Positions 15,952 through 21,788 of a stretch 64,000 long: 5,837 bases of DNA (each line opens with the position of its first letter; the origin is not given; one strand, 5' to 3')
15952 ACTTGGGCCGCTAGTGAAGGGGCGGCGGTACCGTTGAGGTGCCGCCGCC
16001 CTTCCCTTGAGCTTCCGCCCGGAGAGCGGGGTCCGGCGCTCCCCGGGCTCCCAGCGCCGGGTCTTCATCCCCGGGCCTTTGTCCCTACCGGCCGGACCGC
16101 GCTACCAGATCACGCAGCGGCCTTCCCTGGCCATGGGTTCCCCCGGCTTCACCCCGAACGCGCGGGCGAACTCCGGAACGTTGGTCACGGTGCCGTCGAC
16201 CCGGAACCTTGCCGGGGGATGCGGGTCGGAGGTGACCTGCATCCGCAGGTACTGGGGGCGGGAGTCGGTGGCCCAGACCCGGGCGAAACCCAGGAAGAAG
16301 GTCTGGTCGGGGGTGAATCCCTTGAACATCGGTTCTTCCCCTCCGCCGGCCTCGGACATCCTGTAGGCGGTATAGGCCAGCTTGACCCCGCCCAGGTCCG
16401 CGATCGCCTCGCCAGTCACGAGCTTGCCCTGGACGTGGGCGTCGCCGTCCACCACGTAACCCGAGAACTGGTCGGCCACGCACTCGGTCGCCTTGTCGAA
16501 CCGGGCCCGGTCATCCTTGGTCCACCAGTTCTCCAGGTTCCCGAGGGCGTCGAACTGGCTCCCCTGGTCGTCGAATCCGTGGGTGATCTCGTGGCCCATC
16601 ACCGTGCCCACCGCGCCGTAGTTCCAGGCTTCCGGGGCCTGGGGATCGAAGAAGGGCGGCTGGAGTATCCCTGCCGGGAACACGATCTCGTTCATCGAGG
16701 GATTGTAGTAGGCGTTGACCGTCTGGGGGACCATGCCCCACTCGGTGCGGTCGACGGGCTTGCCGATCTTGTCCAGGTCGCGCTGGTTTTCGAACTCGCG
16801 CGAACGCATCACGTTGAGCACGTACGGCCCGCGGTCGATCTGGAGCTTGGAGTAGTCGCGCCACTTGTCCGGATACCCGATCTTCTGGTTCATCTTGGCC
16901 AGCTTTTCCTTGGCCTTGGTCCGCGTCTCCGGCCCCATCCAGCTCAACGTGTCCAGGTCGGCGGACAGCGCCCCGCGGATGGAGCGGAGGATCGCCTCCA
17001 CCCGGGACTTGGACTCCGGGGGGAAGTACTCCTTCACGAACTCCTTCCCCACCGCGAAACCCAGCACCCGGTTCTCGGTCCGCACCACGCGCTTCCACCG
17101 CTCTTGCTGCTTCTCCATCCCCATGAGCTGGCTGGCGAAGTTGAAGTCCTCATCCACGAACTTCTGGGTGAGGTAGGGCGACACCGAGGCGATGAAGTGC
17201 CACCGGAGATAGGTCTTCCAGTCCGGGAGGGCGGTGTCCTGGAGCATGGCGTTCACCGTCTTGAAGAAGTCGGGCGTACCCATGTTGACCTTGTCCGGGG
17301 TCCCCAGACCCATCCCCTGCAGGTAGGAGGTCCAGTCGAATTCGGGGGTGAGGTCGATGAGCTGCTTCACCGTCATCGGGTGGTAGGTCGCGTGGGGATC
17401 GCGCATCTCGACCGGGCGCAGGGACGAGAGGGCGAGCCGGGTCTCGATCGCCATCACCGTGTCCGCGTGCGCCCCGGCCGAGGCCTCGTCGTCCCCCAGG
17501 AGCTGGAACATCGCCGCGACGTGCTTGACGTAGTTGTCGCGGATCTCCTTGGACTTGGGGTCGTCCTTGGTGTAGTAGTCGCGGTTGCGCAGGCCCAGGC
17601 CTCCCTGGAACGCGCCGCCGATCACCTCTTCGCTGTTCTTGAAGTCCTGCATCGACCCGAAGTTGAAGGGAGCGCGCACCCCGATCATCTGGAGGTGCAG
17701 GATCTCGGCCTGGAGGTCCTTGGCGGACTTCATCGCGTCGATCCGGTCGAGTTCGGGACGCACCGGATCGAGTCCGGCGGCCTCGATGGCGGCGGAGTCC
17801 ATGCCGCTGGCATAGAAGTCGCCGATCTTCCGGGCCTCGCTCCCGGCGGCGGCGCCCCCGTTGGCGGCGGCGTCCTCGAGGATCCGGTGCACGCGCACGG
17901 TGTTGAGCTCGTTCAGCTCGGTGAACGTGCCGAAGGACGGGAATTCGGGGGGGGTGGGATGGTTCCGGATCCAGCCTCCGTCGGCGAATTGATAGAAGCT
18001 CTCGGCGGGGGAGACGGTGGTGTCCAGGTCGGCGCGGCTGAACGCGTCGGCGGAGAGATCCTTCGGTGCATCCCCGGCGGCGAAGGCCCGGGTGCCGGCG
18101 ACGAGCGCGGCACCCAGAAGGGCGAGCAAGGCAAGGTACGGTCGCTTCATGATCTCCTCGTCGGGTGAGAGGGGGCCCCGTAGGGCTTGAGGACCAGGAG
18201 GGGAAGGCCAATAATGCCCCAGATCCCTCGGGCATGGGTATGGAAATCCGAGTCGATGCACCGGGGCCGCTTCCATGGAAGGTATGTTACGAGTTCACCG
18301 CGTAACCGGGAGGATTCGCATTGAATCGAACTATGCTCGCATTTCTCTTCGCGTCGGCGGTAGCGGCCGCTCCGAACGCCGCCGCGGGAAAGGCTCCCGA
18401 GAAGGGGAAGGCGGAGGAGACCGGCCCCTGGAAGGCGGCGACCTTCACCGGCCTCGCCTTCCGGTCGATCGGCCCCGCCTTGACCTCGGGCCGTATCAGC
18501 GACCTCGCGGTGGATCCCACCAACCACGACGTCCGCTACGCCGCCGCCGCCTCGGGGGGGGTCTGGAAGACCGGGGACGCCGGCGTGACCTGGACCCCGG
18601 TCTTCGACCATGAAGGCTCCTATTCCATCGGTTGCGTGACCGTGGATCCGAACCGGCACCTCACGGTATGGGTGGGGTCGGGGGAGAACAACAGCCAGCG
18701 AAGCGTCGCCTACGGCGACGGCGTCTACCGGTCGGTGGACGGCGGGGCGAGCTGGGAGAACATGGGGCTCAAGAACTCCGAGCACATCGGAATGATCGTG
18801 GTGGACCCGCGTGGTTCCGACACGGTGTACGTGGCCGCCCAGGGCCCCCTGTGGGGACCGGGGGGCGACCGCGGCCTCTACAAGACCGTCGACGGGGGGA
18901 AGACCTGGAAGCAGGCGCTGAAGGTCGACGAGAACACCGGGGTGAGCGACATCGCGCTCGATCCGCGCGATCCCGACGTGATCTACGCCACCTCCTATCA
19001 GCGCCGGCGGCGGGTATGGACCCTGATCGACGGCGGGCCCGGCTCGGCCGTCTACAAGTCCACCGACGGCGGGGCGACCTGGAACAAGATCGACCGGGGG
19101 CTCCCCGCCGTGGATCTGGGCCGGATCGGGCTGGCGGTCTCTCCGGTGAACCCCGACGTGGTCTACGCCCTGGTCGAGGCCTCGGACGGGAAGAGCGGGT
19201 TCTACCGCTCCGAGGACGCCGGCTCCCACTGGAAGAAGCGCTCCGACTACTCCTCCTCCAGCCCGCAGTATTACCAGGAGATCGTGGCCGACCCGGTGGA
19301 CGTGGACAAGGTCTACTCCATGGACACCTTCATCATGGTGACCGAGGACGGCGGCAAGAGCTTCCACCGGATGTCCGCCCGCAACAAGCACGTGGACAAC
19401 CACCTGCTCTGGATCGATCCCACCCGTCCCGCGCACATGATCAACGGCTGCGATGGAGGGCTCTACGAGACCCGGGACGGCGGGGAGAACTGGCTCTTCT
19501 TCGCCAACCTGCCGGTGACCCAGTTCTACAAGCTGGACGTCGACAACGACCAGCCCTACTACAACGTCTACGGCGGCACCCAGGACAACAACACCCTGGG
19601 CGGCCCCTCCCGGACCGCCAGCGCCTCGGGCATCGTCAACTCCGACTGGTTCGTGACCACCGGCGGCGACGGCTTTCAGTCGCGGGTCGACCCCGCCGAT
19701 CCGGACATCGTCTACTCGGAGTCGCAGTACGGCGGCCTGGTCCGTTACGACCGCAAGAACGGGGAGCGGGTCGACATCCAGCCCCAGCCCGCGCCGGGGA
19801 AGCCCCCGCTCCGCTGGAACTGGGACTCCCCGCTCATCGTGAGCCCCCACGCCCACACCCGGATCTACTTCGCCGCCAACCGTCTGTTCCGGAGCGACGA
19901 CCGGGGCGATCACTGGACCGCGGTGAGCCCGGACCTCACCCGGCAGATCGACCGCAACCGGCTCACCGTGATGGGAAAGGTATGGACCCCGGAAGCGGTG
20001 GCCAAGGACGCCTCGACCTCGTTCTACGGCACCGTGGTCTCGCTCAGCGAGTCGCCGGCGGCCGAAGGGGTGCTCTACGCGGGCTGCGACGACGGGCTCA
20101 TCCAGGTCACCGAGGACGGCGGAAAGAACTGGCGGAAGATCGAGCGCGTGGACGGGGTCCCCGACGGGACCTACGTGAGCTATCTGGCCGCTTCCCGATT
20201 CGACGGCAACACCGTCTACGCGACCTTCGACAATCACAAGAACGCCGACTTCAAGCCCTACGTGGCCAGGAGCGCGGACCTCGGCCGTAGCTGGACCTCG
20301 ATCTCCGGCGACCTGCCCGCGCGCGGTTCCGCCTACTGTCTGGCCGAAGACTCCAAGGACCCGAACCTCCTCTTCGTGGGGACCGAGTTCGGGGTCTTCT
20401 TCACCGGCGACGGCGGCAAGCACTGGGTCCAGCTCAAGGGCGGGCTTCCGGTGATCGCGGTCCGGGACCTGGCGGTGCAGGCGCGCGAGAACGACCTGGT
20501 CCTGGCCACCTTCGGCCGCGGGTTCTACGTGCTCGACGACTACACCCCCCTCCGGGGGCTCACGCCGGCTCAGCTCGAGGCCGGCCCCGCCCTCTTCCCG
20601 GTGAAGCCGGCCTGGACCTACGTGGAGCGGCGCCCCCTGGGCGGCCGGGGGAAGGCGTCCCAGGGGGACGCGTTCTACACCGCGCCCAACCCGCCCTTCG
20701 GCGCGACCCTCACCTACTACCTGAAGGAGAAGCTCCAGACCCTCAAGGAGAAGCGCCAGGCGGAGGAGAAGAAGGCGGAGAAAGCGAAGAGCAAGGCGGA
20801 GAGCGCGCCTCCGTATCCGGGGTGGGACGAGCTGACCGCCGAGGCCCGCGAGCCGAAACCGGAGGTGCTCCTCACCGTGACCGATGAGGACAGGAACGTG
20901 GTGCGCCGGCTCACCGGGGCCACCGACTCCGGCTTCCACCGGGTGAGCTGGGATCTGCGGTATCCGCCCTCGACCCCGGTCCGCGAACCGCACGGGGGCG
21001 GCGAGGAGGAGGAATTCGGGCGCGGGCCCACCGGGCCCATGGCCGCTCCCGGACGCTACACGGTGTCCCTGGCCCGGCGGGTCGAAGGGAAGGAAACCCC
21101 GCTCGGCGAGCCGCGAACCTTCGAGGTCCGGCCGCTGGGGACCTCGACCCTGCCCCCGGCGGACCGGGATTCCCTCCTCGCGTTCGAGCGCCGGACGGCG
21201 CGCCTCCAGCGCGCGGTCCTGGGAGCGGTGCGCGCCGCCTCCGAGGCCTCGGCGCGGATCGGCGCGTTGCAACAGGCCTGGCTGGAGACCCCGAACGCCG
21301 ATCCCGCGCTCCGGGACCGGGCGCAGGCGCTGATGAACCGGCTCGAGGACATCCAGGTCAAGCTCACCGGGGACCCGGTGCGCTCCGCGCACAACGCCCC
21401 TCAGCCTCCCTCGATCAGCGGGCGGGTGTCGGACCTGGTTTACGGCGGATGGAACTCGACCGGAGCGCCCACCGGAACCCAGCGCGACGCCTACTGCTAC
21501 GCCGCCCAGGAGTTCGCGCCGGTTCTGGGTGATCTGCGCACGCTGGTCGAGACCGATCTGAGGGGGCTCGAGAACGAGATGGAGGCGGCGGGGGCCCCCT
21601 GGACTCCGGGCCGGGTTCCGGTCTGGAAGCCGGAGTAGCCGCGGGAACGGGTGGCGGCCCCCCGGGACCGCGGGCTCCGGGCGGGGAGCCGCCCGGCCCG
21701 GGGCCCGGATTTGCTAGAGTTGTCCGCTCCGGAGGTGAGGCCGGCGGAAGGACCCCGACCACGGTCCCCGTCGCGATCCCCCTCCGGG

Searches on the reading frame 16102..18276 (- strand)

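Call 59: search_protein_families(library=pfam, proteins=[window:16102-18276:-], max_evalue=0.0001)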
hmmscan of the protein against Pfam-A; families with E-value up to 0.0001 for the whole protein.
window:16102-18276:- (724 aa): 2 families
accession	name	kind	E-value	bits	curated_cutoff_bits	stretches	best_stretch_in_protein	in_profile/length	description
PF05649.18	Peptidase_M13_N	-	1.2e-120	403.9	32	1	90-469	1-381/381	Peptidase family M13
PF01431.27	Peptidase_M13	-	1e-71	241.3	24.5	1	521-721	1-203/205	Peptidase family M13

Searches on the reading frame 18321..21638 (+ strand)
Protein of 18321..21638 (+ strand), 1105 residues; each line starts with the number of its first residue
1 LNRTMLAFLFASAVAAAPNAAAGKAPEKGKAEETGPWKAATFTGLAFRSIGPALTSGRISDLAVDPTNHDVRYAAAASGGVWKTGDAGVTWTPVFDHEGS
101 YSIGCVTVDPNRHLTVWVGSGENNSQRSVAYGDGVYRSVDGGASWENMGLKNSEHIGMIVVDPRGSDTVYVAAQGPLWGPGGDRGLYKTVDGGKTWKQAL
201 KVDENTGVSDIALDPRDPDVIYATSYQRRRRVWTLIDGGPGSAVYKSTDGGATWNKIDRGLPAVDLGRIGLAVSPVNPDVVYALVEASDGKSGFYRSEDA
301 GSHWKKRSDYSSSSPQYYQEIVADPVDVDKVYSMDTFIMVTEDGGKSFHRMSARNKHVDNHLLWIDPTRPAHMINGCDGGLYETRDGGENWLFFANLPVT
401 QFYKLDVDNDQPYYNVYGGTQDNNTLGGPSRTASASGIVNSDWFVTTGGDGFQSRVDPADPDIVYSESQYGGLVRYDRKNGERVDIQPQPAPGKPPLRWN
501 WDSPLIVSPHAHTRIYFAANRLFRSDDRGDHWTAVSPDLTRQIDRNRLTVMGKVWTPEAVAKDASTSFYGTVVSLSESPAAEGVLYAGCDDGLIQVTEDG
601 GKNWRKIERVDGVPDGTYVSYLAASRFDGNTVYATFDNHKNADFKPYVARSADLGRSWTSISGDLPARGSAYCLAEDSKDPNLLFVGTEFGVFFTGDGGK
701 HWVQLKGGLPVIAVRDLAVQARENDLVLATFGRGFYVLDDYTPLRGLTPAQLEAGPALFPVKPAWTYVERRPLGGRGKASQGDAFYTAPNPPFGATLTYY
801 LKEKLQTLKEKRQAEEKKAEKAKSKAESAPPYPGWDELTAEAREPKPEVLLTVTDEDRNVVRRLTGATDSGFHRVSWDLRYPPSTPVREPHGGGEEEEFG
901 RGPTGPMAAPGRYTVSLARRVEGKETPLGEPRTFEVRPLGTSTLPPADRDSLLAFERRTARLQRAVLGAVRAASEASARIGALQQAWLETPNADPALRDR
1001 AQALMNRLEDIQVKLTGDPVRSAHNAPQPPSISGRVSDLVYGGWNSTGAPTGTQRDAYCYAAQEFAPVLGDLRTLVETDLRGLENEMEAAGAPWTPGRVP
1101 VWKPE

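Call 59: search_protein_families(library=pfam, proteins=[window:18321-21638:+], max_evalue=0.0001)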
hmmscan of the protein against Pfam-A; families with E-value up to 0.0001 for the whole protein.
window:18321-21638:+ (1105 aa): 3 families
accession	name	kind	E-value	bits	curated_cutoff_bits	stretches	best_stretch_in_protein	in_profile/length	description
PF15902.12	Sortilin-Vps10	-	1.7e-32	113.2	33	2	135-261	3-116/446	Sortilin, neurotensin receptor 3,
PF14870.12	PSII_BNR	-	1.7e-11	44.4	27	0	294-395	40-141/303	Photosynthesis system II assembly factor YCF48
PF02012.26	BNR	-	2.9e-09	36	27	0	245-256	1-12/12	BNR/Asp-box repeat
